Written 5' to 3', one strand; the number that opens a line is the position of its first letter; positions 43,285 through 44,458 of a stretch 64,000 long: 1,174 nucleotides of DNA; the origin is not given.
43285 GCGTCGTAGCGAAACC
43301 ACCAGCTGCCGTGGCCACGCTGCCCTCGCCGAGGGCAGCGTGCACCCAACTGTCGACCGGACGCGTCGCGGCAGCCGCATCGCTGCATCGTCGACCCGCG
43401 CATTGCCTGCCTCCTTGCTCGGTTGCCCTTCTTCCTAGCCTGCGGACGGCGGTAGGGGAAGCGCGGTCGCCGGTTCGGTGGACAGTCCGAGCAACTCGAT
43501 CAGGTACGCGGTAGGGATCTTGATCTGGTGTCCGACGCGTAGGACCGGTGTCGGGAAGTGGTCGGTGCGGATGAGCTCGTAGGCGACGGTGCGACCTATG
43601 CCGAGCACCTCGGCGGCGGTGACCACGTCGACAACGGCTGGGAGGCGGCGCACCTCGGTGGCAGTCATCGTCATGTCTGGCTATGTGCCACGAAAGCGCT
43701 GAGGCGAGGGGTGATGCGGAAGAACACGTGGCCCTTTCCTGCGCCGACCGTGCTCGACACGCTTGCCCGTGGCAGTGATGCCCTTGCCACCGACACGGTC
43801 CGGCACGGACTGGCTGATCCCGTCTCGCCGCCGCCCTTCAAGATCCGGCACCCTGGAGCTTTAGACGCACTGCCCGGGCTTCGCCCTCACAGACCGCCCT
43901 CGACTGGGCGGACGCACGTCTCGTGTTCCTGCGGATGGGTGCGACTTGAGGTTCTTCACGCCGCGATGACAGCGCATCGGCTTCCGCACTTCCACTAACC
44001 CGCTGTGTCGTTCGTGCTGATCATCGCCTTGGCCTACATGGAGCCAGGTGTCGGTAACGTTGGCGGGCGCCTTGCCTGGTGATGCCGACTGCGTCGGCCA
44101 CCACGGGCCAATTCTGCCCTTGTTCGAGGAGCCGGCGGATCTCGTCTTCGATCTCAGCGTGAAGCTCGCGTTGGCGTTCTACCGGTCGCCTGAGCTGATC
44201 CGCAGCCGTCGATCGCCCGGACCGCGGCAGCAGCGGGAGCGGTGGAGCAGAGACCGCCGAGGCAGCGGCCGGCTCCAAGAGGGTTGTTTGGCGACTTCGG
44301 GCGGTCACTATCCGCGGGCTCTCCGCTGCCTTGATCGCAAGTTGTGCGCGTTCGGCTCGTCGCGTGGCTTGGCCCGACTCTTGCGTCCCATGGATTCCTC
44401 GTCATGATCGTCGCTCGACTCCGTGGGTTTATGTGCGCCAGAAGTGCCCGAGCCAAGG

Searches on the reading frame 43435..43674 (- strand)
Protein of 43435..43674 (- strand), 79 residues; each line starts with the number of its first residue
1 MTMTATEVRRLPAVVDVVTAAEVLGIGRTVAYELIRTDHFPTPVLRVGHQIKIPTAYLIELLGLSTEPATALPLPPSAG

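Call 12: search_protein_families(library=pfam, proteins=[window:43435-43674:-], max_evalue=0.01)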
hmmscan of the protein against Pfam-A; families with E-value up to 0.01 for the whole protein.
window:43435-43674:- (79 aa): 1 family
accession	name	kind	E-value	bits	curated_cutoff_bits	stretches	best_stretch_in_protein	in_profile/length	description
PF12728.13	HTH_17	-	9.9e-06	26.2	27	1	19-62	6-47/51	Helix-turn-helix domain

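Call 38: search_protein_families(library=phrogs, proteins=[window:43435-43674:-], max_evalue=0.01)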
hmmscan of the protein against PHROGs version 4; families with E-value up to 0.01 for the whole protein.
window:43435-43674:- (79 aa): 2 families
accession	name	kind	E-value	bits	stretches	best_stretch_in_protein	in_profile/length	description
phrog_32619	-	unknown function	1.8e-10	42.1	1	9-68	8-68/104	-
phrog_7338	-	unknown function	0.0091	17.2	1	10-54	26-69/87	-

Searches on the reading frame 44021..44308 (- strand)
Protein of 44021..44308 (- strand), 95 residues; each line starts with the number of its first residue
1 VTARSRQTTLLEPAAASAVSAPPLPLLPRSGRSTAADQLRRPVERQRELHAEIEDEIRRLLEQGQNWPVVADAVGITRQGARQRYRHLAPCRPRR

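Call 12: search_protein_families(library=pfam, proteins=[window:44021-44308:-], max_evalue=0.01)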
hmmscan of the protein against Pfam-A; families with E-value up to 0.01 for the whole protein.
window:44021-44308:- (95 aa): 1 family
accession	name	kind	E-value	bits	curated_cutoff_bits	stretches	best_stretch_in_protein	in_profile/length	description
PF22980.2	Myb_DNA-bind_8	-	0.0024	17.6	27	1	66-88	21-44/50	Myb-like DNA-binding domain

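Call 38: search_protein_families(library=phrogs, proteins=[window:44021-44308:-], max_evalue=0.01)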
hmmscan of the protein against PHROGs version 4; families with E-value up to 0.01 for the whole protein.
window:44021-44308:- (95 aa): 1 family
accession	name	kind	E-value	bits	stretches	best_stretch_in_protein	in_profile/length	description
phrog_686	-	DNA, RNA and nucleotide metabolism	1.2e-10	42.5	1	35-87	18-71/76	HTH DNA binding protein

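Call 39: search_protein_families(library=ncbifam, proteins=[window:44021-44308:-], max_evalue=0.01)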
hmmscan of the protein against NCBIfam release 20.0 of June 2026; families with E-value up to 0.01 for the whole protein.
window:44021-44308:- (95 aa): 0 families

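Call 45: find_related_loci(query=window:44021-44308:-, collection=viral_contigs, flank=2500)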
Query window:44021-44308:- (95 aa) in viral_contigs; peptide patterns used: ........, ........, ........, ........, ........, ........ (x = any residue, [..] = any of these).
274 stretches matched a pattern, but none encodes a relative of the query by tblastn (E <= 1e-3).

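Call 46: find_homologous_proteins(query=window:44021-44308:-, max_evalue=0.001)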
Query window:44021-44308:- (95 aa): 9 proteins with E <= 0.001 among 28 candidates.
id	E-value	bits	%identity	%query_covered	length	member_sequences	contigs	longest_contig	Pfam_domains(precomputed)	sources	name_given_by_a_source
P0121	2.3e-52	192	99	100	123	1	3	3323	-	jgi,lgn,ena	-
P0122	4.3e-36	140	78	96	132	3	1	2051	-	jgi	-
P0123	2.3e-34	135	75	96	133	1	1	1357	-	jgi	jgi:hypothetical protein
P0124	5.2e-31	124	71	97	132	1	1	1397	-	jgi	-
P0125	7.1e-31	124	73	97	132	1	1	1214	-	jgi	-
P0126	1.3e-30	123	79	84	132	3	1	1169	-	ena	-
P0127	4.6e-30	121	79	81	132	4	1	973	-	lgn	-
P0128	1.1e-17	82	82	54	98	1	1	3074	-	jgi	jgi:hypothetical protein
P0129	1.9e-10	58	60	56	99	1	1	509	PF22980.3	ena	-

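Call 48: find_encoding_contigs(protein=P0121, flank=3000, max_places=4)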
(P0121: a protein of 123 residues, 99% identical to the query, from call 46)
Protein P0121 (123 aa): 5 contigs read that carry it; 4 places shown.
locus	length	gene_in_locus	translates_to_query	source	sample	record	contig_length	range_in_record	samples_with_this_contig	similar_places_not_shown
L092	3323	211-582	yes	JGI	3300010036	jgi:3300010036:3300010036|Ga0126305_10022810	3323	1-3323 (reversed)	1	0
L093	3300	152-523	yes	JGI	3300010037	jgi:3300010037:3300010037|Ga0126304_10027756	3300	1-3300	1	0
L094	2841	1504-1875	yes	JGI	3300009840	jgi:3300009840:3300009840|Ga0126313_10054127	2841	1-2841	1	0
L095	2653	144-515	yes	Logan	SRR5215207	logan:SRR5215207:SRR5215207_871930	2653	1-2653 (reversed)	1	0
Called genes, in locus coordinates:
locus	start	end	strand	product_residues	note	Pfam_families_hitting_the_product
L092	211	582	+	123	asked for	-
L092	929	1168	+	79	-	PF12728:HTH_17 (weak)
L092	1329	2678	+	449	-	PF00589:Phage_integrase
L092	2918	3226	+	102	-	-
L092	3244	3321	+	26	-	?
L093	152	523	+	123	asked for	-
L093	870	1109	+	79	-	PF12728:HTH_17 (weak)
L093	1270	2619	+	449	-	PF00589:Phage_integrase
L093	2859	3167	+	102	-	-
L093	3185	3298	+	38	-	?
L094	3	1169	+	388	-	?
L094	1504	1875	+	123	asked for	-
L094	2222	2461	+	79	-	PF12728:HTH_17 (weak)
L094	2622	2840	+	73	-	?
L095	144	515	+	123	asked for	-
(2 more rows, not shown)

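Call 49: find_encoding_contigs(protein=P0122, flank=2000, max_places=3)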
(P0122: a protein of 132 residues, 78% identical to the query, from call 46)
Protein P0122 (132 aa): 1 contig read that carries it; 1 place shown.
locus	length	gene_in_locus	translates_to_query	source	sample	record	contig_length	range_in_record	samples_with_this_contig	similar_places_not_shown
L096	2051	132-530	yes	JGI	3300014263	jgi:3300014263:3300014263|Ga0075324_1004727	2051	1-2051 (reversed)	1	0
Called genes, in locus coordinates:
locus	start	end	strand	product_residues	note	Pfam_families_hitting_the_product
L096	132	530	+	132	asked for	-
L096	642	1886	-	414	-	PF00872:Transposase_mut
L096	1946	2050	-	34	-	?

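Call 50: find_encoding_contigs(protein=P0124, flank=2000, max_places=3)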
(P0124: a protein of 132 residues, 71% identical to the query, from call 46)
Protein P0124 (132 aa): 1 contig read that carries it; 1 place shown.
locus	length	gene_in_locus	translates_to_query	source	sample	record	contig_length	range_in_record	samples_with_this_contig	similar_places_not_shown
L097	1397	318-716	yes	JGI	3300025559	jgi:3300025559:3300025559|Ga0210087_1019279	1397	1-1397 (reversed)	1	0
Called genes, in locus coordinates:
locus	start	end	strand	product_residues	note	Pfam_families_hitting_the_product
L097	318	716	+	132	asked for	-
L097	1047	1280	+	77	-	PF12728:HTH_17 (weak)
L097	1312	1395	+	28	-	?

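Call 51: find_encoding_contigs(protein=P0126, flank=2000, max_places=3)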
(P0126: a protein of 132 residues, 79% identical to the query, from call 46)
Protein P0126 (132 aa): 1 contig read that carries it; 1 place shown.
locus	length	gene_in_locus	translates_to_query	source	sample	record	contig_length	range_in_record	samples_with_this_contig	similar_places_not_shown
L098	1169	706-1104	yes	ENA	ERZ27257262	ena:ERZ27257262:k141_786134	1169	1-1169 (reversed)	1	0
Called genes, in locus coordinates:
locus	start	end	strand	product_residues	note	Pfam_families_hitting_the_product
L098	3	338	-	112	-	?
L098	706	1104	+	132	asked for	-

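Call 56: find_related_loci(query=A1, collection=metagenome_contigs, flank=2500)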
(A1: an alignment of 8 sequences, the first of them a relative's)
Query A1 (123 aa) in metagenome_contigs; peptide patterns used: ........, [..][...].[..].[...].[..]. (x = any residue, [..] = any of these).
600 stretches matched a pattern (row limit reached: there are more); 8 encode a relative of the query (tblastn E <= 1e-3); 8 distinct loci.
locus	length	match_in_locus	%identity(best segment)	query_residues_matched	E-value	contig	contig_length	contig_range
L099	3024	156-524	100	1-123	7e-77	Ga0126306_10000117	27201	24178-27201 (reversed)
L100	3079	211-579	100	1-123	4e-77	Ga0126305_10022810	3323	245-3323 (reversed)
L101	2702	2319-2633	70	18-122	9e-42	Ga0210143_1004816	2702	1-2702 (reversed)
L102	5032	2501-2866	71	1-122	1e-40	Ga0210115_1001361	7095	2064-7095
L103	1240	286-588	42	26-117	2e-13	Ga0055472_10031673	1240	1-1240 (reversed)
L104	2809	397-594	39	49-114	5e-10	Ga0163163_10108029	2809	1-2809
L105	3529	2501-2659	42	64-116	1e-9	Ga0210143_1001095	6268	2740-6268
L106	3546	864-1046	39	61-121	2e-9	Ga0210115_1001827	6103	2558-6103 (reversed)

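Call 69: search_protein_families(library=pfam, proteins=[L098:3-338:-, L102:1384-1803:-, L102:685-1257:-, P0121, L102:1949-2206:+], max_evalue=0.05)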
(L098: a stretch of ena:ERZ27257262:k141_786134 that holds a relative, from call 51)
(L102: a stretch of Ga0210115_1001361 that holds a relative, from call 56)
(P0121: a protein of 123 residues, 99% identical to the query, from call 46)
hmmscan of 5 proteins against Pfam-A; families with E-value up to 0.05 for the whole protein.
L098:3-338:- (112 aa): 2 families
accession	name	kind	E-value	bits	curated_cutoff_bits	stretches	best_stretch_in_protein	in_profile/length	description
PF01548.23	DEDD_Tnp_IS110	-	2.8e-15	56.9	29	1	9-110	1-106/155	Transposase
PF01261.30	AP_endonuc_2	-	0.02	15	31.1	1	12-72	79-134/249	Xylose isomerase-like TIM barrel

L102:1384-1803:- (139 aa): 1 family
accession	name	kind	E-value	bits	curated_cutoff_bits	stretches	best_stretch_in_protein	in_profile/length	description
PF24822.1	DUF7712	-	1.7e-57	193.4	27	1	13-138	3-128/129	Family of unknown function (DUF7712)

L102:685-1257:- (190 aa): 1 family
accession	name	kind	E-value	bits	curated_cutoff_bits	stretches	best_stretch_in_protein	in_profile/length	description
PF10002.14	DUF2243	-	1.6e-42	145.4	25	1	33-172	2-138/140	Predicted membrane protein (DUF2243)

P0121 (123 aa): 2 families
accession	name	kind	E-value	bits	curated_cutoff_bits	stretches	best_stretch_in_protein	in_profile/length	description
PF22980.2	Myb_DNA-bind_8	-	0.0036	17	27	1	94-115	21-43/50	Myb-like DNA-binding domain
PF02796.21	HTH_7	-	0.016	15.7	23.8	1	75-107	4-36/45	Helix-turn-helix domain of resolvase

L102:1949-2206:+ (85 aa): 2 families
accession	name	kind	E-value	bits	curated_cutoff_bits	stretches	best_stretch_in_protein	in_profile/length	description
PF24821.1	DUF7711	-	1.8e-09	38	27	1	18-72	136-187/197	Domain of unknown function (DUF7711)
PF00317.26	Ribonuc_red_lgN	-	0.024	15.2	28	1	42-77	11-42/77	Ribonucleotide reductase, all-alpha domain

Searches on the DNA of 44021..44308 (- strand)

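Call 72: search_rna_families(sources=[L098, L097, L092, L102, L101, L103], threshold=evalue, max_evalue=1)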
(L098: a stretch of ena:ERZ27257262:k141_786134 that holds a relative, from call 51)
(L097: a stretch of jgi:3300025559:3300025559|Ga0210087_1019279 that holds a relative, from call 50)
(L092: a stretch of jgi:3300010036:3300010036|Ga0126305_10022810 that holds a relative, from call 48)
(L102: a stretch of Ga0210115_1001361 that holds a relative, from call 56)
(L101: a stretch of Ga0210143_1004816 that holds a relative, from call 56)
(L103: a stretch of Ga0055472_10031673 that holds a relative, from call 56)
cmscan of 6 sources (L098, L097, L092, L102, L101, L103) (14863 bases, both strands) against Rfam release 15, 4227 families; matches with E-value up to 1: 8.
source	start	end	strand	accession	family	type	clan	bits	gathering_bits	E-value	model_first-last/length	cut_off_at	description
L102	4909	4982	-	RF00005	tRNA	Gene; tRNA;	CL00001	73.8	29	6.7e-15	1-71/71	no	tRNA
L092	2616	2689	-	RF00005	tRNA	Gene; tRNA;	CL00001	72.2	29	1.8e-14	1-71/71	no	tRNA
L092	2706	2778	-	RF00005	tRNA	Gene; tRNA;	CL00001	69.9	29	7.6e-14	1-71/71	no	tRNA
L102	4908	4982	+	RF04354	Plastid-ycf2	Cis-reg;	-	30.4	65.7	0.0065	1-75/75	no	Plastid-ycf2 5UTR RNA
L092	2615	2689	+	RF04354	Plastid-ycf2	Cis-reg;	-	27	65.7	0.053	1-75/75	no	Plastid-ycf2 5UTR RNA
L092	2705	2778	+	RF04354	Plastid-ycf2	Cis-reg;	-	27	65.7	0.054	1-75/75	no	Plastid-ycf2 5UTR RNA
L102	4910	4982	-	RF01684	mascRNA-menRNA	Gene;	-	23.4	42.5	0.61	1-56/56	no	MALAT1-associated small cytoplasmic RNA/MEN beta RNA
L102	4927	5032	-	RF02553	YrlA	Gene; sRNA;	-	22.3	69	0.74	26-114/114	5'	Y RNA-like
